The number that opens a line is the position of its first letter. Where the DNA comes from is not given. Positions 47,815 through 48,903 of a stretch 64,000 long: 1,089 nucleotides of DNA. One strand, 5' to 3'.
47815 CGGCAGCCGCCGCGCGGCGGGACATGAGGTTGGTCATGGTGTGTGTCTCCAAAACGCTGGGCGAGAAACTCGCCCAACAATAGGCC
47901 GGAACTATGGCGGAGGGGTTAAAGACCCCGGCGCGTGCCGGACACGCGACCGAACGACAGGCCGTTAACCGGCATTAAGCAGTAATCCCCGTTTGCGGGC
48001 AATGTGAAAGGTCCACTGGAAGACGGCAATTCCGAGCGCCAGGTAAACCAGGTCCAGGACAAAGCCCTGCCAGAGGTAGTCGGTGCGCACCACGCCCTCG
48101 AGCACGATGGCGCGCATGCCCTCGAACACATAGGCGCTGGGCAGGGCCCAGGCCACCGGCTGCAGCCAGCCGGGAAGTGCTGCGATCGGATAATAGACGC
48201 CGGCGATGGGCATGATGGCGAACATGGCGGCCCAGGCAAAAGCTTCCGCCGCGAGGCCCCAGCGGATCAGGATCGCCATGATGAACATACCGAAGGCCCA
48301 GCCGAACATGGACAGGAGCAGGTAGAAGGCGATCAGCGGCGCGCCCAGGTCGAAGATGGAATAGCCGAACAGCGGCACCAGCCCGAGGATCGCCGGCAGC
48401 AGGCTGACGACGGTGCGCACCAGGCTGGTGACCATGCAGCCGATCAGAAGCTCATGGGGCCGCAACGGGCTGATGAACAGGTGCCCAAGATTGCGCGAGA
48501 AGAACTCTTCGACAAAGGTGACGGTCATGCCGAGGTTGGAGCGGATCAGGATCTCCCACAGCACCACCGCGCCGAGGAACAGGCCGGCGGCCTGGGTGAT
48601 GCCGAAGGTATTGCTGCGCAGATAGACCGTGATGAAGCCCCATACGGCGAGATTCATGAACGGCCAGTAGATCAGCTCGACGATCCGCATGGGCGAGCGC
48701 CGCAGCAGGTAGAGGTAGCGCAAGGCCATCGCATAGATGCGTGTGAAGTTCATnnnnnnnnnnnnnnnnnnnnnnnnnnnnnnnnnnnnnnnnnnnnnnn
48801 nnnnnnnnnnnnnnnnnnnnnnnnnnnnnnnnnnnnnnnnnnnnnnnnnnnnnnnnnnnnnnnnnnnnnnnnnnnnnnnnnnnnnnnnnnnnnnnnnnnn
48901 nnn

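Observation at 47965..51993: Translationally coupled four-gene operon: two paralogous pseudo-GGDEF/EAL proteins feeding into an ABC-2 exporter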

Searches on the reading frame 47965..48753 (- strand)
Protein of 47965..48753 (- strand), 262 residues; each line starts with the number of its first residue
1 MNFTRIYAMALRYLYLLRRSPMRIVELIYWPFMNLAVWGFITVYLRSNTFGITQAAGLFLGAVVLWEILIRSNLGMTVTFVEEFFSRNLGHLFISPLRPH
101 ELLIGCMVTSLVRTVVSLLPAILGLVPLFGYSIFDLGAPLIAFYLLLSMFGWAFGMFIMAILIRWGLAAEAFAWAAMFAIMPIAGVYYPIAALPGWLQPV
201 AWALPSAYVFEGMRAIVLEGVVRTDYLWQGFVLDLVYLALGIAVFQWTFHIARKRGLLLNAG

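Call 4: search_protein_families(library=pfam, proteins=[window:47965-48753:-], max_evalue=1)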
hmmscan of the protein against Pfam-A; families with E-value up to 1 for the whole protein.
window:47965-48753:- (262 aa): 2 families
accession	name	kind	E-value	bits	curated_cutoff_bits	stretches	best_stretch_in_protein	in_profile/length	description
PF12698.13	ABC2_membrane_3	-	6.2e-11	42.4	31.6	1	54-247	158-343/347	ABC-2 family transporter protein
PF01061.29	ABC2_membrane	-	9.8e-10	38.8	26.9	1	23-217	16-210/211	ABC-2 type transporter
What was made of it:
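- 47965..48753 (-): ABC-2 family permease, 262 aa, with multiple hydrophobic segments. PF12698 and PF01061 above their cut-offs (call 4).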

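Call 6: search_protein_families(library=ncbifam, proteins=[window:47965-48753:-], max_evalue=0.1)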
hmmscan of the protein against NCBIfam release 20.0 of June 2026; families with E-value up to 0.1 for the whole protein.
window:47965-48753:- (262 aa): 5 families
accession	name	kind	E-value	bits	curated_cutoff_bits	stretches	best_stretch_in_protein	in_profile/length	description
NF011648.0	PRK15066.1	subfamily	1.1e-05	25.1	225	1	63-223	67-224/257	ABC transporter permease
TIGR01248.1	drrC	subfamily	7.2e-05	23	165.65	1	73-216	5-148/152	daunorubicin resistance protein C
TIGR03062.1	pip_yhgE_Cterm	subfamily_domain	0.0001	22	102.2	1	114-250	71-204/208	YhgE/Pip family protein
TIGR01247.1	drrB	subfamily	0.0015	18.2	223.05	1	18-242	7-231/236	daunorubicin resistance ABC transporter membrane protein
TIGR00025.1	Mtu_efflux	paralog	0.0051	16.4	146.9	1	49-224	30-207/238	ABC transporter efflux protein, DrrB family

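Call 28: find_homologous_proteins(query=window:47965-48753:-, max_evalue=0.001)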
Query window:47965-48753:- (262 aa): 5147 proteins with E <= 0.001 among 8000 candidates; the best 120 are listed.
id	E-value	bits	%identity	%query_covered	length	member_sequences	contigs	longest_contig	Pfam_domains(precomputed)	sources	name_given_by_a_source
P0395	1.7e-155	534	95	100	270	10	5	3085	PF01061.30,PF12698.14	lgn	-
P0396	4.2e-153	527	93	99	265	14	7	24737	PF01061.30,PF12698.14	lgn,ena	-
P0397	6.0e-145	500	89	100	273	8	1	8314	PF01061.30,PF12698.14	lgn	-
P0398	1.5e-143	495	88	100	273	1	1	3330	PF01061.30,PF12698.14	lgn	-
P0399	1.2e-139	482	89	100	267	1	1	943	PF01061.30,PF12698.14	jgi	jgi:ABC-2 type transport system permease protein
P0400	1.5e-134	466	80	98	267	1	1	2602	PF01061.30,PF12698.14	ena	-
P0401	1.2e-128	446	85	100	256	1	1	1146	-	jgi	jgi:ABC-2 type transport system permease protein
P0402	1.0e-121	424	76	98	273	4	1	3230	PF01061.30,PF12698.14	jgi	jgi:ABC-2 type transport system permease protein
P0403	3.0e-121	422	74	96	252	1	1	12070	PF01061.30,PF12698.14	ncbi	-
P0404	2.4e-120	419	73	99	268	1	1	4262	PF01061.30,PF12698.14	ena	-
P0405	1.7e-118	413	74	98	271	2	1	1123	PF01061.30,PF12698.14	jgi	jgi:ABC-2 type transport system permease protein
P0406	5.3e-117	408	71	100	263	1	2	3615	PF01061.30,PF12698.14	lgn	-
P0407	2.0e-113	396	69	100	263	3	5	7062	PF01061.30,PF12698.14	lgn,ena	-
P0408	9.1e-113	394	66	100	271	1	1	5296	PF01061.30,PF12698.14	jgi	jgi:ABC-2 type transport system permease protein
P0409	1.2e-112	394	67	100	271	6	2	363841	PF01061.30,PF12698.14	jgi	jgi:ABC-2 type transport system permease protein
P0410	9.7e-111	388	67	100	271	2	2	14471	PF01061.30,PF12698.14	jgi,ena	-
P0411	5.4e-110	385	66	100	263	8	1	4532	PF01061.30,PF12698.14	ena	-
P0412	1.2e-108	381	67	100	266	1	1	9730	PF01061.30,PF12698.14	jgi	jgi:ABC-2 type transport system permease protein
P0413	6.8e-108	378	64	100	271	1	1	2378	PF01061.30,PF12698.14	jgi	jgi:ABC-2 type transport system permease protein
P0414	1.6e-107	377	65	100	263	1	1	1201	PF01061.30,PF12698.14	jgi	-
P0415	1.7e-106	374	62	100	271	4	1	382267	PF01061.30,PF12698.14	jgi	jgi:ABC-2 type transport system permease protein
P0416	1.8e-106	374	64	100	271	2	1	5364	PF01061.30,PF12698.14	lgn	-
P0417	2.6e-105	370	62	100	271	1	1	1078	PF01061.30,PF12698.14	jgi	jgi:ABC-2 type transport system permease protein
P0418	1.0e-104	368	64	100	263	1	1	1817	PF01061.30,PF12698.14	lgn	-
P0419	2.8e-104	367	64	100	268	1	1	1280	PF01061.30,PF12698.14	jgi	jgi:ABC-2 type transport system permease protein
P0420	1.0e-103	365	64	100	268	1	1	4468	PF01061.30,PF12698.14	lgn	-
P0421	2.2e-99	350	60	98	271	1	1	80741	PF01061.30,PF12698.14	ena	-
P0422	8.9e-99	348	59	100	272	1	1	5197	PF01061.30,PF12698.14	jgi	-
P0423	7.2e-93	329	59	99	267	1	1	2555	PF01061.30,PF12698.14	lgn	-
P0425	1.4e-89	318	58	100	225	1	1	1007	PF01061.30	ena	-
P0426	9.2e-88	312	55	100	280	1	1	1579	PF01061.30,PF12698.14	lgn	-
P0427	1.1e-87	312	55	100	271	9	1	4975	PF01061.30,PF12698.14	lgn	-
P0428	7.0e-87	309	54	99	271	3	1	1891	PF01061.30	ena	-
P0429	7.4e-87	309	54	99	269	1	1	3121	PF01061.30,PF12698.14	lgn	-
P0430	7.8e-87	309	53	100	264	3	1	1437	PF01061.30,PF12698.14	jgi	-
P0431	8.5e-87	309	54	100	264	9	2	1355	PF01061.30,PF12698.14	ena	-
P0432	1.6e-86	308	54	99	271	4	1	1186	PF01061.30,PF12698.14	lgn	-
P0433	2.1e-86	308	54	98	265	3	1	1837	PF01061.30,PF12698.14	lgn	-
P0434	2.2e-86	308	53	100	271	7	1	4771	PF01061.30,PF12698.14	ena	-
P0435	4.4e-86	307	53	100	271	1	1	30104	PF01061.30,PF12698.14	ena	-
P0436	4.5e-86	307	53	98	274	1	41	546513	PF01061.30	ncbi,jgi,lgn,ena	ncbi:MAG: ABC transporter permease [Alphaproteobacteria bacterium]|jgi:ABC-2 type transport system p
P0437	5.0e-86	307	52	100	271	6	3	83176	PF01061.30,PF12698.14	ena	-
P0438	6.8e-86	306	56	100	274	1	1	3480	PF01061.30,PF12698.14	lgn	-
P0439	1.1e-85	305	54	98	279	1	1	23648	PF01061.30,PF12698.14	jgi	-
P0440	1.4e-85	305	55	98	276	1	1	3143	PF01061.30,PF12698.14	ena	-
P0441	1.6e-85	305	55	98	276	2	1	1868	PF01061.30,PF12698.14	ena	-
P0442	2.0e-85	305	54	100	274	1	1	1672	PF01061.30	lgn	-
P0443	3.0e-85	304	52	98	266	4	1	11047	PF01061.30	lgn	-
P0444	3.9e-85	304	52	100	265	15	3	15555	PF01061.30,PF12698.14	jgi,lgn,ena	-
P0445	4.1e-85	304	51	100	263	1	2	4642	PF01061.30,PF12698.14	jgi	jgi:ABC-2 type transport system permease protein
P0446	4.4e-85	304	54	100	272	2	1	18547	PF01061.30,PF12698.14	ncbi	ncbi:ABC transporter permease [Thiogranum longum]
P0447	5.6e-85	303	53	100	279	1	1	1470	PF01061.30,PF12698.14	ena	-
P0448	8.3e-85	303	54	98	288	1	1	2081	PF01061.30,PF12698.14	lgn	-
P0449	8.4e-85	303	51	100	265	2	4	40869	PF01061.30,PF12698.14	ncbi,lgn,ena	-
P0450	9.2e-85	303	54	100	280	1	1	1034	PF01061.30,PF12698.14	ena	-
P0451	1.3e-84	302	54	100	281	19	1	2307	PF01061.30,PF12698.14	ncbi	-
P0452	1.4e-84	302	54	99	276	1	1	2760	PF01061.30,PF12698.14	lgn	-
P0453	1.5e-84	302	52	100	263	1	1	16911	PF01061.30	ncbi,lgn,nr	ncbi:MAG TPA: ABC transporter permease [Magnetospirillum sp.]|nr:ABC transporter permease [Magnetosp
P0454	1.6e-84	302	55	100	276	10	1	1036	PF01061.30,PF12698.14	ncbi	-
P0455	1.7e-84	302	54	99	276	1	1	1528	PF01061.30,PF12698.14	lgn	-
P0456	1.8e-84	302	58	98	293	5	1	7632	PF01061.30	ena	-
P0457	1.9e-84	302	54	99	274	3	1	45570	PF01061.30,PF12698.14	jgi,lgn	-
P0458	1.9e-84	301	54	99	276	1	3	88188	PF01061.30,PF12698.14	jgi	jgi:ABC-2 type transport system permease protein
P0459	2.2e-84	301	55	98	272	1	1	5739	PF01061.30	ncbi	-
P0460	2.2e-84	301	53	99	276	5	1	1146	PF01061.30,PF12698.14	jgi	jgi:ABC-2 type transport system permease protein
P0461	2.9e-84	301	52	100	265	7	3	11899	PF01061.30,PF12698.14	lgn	-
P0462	3.3e-84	301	53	97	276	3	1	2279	PF01061.30,PF12698.14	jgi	jgi:ABC-2 type transport system permease protein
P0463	3.5e-84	301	53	100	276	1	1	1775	PF01061.30,PF12698.14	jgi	jgi:ABC-2 type transport system permease protein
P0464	3.6e-84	301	52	100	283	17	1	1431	PF01061.30,PF12698.14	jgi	jgi:ABC-2 type transport system permease protein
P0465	3.6e-84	301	54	98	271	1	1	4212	PF01061.30,PF12698.14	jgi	jgi:ABC-2 type transport system permease protein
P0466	5.2e-84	300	53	100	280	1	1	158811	PF01061.30,PF12698.14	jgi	jgi:ABC-2 type transport system permease protein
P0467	5.3e-84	300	53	98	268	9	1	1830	PF01061.30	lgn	-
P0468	6.4e-84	300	54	98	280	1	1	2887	PF01061.30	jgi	jgi:ABC-2 type transport system permease protein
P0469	8.1e-84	299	52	100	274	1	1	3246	PF01061.30,PF12698.14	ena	-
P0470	8.4e-84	299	52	98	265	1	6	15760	PF01061.30,PF12698.14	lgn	-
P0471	9.5e-84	299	54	98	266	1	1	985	PF01061.30,PF12698.14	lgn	-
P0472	1.1e-83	299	55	99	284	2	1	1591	PF01061.30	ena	-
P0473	1.1e-83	299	53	98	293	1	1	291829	PF01061.30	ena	-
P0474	1.1e-83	299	53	98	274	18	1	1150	PF01061.30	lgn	-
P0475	1.1e-83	299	52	99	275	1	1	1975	PF01061.30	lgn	-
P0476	1.1e-83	299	54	99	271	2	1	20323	PF01061.30,PF12698.14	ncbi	ncbi:MAG: ABC transporter permease [Alphaproteobacteria bacterium]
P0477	1.2e-83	299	53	98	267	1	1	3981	PF01061.30,PF12698.14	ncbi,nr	ncbi:MAG: ABC transporter permease [Magnetospirillum sp.]|nr:ABC transporter permease [Magnetospiril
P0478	1.2e-83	299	50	100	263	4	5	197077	PF01061.30,PF12698.14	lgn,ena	-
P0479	1.2e-83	299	53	98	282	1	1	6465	PF01061.30,PF12698.14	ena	-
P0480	1.2e-83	299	55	98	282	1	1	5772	PF01061.30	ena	-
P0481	1.3e-83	299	50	100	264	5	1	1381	PF01061.30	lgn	-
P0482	1.4e-83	299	51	100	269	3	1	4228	PF01061.30,PF12698.14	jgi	jgi:ABC-2 type transport system permease protein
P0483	1.5e-83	299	52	100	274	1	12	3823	PF01061.30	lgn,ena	-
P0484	1.6e-83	298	52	100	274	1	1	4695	PF01061.30,PF12698.14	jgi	-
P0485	1.6e-83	298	54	99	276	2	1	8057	PF01061.30,PF12698.14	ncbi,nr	ncbi:MAG TPA: ABC transporter permease [Alphaproteobacteria bacterium]|nr:ABC transporter permease [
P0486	1.7e-83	298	52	98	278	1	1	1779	PF01061.30,PF12698.14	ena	-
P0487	1.8e-83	298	53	100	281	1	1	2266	PF01061.30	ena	-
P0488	2.2e-83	298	53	98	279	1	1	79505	PF01061.30,PF12698.14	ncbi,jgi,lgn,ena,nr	ncbi:MAG TPA: ABC transporter permease [Alphaproteobacteria bacterium]|nr:ABC transporter permease [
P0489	2.4e-83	298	52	100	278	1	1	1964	PF01061.30,PF12698.14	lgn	-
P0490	2.8e-83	298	52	100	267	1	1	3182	PF01061.30,PF12698.14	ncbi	-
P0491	2.8e-83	298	53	97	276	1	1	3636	PF01061.30,PF12698.14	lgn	-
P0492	3.0e-83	298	52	100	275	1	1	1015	PF01061.30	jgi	jgi:ABC-2 type transport system permease protein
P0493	3.0e-83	298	52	100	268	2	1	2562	PF01061.30,PF12698.14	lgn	-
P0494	3.5e-83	297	53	100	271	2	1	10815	PF01061.30,PF12698.14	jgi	-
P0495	3.6e-83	297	52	100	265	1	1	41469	PF01061.30,PF12698.14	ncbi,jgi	jgi:ABC-2 type transport system permease protein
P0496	3.9e-83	297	53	100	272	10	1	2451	PF01061.30,PF12698.14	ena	-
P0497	4.3e-83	297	54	98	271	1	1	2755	PF01061.30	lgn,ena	-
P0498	4.6e-83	297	55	98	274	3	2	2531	PF01061.30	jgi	jgi:ABC-2 type transport system permease protein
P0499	4.9e-83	297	52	98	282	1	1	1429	PF01061.30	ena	-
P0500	5.0e-83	297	52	98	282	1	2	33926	PF01061.30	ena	-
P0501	5.4e-83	297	54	98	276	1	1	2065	PF01061.30,PF12698.14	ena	-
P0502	5.9e-83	297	54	98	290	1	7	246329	PF01061.30,PF12698.14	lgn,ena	-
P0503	6.3e-83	296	52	100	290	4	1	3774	PF01061.30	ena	-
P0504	6.5e-83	296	52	98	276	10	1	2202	PF01061.30,PF12698.14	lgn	-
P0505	6.7e-83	296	53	99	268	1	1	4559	PF01061.30,PF12698.14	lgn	-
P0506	6.9e-83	296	52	100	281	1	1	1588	PF01061.30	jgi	jgi:ABC-2 type transport system permease protein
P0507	7.0e-83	296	51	99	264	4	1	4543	PF01061.30,PF12698.14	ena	-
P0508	7.1e-83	296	55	100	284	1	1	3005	PF01061.30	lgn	-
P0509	7.2e-83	296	53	100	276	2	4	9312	PF01061.30,PF12698.14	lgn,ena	-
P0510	7.4e-83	296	54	99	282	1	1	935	PF01061.30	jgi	jgi:ABC-2 type transport system permease protein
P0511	8.0e-83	296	53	99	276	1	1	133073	PF01061.30,PF12698.14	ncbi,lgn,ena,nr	ncbi:MAG: ABC transporter permease [Alphaproteobacteria bacterium]|nr:ABC transporter permease [Alph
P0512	9.1e-83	296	51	100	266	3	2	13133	PF01061.30,PF12698.14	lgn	-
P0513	9.8e-83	296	51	100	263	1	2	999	PF01061.30,PF12698.14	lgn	-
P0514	1.0e-82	296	54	99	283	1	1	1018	PF01061.30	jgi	jgi:ABC-2 type transport system permease protein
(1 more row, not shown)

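Call 30: find_encoding_contigs(protein=P0436, flank=6000, max_places=4)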
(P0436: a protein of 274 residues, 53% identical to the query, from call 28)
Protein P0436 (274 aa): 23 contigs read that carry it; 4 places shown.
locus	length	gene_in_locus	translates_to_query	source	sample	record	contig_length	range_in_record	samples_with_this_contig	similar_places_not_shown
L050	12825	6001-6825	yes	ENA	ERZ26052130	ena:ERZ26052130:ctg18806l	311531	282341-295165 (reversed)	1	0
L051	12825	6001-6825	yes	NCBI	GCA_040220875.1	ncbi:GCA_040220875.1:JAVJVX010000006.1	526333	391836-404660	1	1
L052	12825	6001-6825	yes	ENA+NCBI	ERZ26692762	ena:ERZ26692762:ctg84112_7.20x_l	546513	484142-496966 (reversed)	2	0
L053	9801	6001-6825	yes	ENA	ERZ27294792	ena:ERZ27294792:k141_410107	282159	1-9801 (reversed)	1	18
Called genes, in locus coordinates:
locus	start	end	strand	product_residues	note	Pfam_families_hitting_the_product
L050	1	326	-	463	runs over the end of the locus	PF10082:BBP2_2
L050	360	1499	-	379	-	-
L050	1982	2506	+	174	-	PF07310:PAS_5 (weak)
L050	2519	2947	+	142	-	-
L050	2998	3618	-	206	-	PF00072:Response_reg, PF13556:HTH_30 (weak)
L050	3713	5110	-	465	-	PF00512:HisKA (weak), PF02518:HATPase_c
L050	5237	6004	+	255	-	PF00005:ABC_tran, PF13304:AAA_21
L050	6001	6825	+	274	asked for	PF01061:ABC2_membrane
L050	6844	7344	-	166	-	PF09912:DUF2141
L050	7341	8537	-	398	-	PF00266:Aminotran_5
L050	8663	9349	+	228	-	PF00300:His_Phos_1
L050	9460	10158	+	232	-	PF04366:Ysc84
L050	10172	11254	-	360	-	PF03186:CobD_Cbib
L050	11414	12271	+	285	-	PF00590:TP_methylase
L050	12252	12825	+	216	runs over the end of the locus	-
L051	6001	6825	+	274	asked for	PF01061:ABC2_membrane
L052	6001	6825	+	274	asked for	PF01061:ABC2_membrane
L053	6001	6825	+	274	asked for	PF01061:ABC2_membrane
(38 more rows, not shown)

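Call 36: find_encoding_contigs(protein=P0453, flank=6000, max_places=2)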
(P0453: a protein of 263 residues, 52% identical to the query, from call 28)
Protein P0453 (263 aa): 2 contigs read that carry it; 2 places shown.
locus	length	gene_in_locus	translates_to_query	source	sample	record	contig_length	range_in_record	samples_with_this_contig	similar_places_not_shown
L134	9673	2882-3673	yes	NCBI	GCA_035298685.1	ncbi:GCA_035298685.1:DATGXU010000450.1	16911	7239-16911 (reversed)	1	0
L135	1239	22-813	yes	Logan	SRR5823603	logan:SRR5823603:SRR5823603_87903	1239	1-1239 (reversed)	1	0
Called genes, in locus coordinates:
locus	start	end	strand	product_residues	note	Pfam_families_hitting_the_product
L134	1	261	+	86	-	?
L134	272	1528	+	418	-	-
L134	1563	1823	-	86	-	PF10006:DUF2249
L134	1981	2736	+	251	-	PF00005:ABC_tran, PF13304:AAA_21 (weak)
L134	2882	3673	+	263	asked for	PF01061:ABC2_membrane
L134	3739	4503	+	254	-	PF08241:Methyltransf_11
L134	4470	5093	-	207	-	PF07021:MetW, PF13489:Methyltransf_23, PF13847:Methyltransf_31, PF08241:Methyltransf_11, PF08242:Methyltransf_12 (weak), PF13649:Methyltransf_25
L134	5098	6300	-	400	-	PF00561:Abhydrolase_1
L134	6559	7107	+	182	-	-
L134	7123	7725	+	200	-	-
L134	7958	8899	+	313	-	PF01817:CM_2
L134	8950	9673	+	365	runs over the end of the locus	PF00155:Aminotran_1_2, PF00266:Aminotran_5 (weak), PF01041:DegT_DnrJ_EryC1 (weak)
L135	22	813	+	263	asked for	PF01061:ABC2_membrane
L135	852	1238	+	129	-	?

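Call 37: find_encoding_contigs(protein=P0446, flank=6000, max_places=2)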
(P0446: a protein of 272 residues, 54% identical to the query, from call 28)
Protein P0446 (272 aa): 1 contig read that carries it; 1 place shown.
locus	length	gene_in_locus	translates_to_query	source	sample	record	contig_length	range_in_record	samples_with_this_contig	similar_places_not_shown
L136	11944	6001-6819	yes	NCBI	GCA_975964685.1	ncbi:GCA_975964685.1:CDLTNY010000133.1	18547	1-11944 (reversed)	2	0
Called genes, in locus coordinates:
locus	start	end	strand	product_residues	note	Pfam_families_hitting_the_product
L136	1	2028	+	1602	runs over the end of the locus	PF00027:cNMP_binding, PF00581:Rhodanese, PF03781:FGE-sulfatase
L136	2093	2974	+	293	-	PF00294:PfkB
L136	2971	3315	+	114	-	PF00355:Rieske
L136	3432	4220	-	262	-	PF00072:Response_reg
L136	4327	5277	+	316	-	PF13593:SBF_like, PF01758:SBF, PF03547:Mem_trans (faint)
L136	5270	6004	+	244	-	PF00005:ABC_tran, PF13304:AAA_21 (weak)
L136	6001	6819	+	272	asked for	PF01061:ABC2_membrane, PF12698:ABC2_membrane_3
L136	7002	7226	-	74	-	-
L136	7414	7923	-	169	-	-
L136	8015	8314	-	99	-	PF20549:DUF6763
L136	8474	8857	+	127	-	-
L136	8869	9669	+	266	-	PF04391:DUF533 (faint), PF27507:DjlA_TM, PF05099:TerB, PF00226:DnaJ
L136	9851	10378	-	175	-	PF09835:DUF2062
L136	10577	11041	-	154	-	PF05425:CopD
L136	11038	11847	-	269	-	PF12048:DUF3530, PF12697:Abhydrolase_6 (faint), PF12048:DUF3530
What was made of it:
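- Pump homologues occur in a gammaproteobacterium without A/B (call 37).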

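Call 40: search_solved_structures(query=window:47965-48753:-, max_evalue=10)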
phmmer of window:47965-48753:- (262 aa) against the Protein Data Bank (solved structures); distinct sequences matched with E-value up to 10: 3.
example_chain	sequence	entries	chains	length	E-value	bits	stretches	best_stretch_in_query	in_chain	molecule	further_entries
9ju6_A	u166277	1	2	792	0.45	13.2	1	83-244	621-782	ABC transporter G family member 23-like Protein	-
8z01_A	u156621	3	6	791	0.51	13.1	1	83-243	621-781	ABC transporter G family member 23-like Protein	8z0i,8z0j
8yzp_A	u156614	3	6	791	0.51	13.1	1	83-243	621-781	ABC transporter G family member 23-like Protein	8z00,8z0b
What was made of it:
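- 47965..48753 (-): No solved close relative (call 40).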

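Call 43: list_cluster_members(proteins=[L134:272-1528:+, P0248, P0255, P0257, P0263, P0288, P0306, P0323, P0340, P0360])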
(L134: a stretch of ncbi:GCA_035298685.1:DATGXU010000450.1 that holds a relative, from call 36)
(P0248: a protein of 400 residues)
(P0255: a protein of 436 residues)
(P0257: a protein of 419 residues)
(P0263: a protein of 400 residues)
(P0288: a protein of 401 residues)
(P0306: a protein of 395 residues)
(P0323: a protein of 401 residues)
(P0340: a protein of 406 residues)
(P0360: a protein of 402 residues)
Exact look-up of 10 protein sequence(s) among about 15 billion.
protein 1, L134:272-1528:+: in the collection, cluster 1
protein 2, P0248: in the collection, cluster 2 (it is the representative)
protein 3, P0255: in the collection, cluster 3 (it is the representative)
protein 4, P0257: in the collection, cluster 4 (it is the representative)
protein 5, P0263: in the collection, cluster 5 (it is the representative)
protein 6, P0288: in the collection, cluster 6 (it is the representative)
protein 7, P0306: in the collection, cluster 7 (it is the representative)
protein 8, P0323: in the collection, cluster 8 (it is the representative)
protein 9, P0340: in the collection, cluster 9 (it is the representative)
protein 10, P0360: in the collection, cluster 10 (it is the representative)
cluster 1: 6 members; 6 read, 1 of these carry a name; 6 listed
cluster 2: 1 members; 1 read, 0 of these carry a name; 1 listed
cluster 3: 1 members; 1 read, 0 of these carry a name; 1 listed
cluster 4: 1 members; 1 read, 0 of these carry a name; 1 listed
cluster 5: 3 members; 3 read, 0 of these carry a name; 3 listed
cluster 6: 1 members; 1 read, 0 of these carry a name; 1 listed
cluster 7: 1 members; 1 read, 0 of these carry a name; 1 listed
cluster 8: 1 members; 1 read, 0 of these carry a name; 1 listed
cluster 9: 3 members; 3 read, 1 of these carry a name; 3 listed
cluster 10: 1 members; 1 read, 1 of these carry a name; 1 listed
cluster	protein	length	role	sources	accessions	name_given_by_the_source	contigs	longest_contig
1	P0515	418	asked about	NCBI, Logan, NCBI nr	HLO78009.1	MAG TPA: hypothetical protein VK196_16260 [Magnetospirillum sp.] | hypothetical protein [Magnetospirillum sp.]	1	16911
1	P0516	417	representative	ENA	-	-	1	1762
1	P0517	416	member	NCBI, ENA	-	-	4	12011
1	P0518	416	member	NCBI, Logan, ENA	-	-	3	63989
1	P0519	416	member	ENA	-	-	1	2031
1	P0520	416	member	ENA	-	-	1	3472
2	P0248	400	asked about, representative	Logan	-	-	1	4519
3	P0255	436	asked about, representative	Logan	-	-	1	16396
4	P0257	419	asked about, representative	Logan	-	-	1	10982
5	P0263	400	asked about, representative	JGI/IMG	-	-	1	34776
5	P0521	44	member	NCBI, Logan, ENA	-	-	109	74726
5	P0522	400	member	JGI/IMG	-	-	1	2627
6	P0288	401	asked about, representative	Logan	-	-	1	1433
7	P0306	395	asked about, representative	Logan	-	-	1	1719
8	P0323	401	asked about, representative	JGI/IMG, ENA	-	-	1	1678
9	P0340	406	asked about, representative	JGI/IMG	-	hypothetical protein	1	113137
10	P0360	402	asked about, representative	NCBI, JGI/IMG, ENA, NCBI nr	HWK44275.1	MAG TPA: hypothetical protein VNT30_06130 [Stellaceae bacterium] | hypothetical protein [Stellaceae bacterium]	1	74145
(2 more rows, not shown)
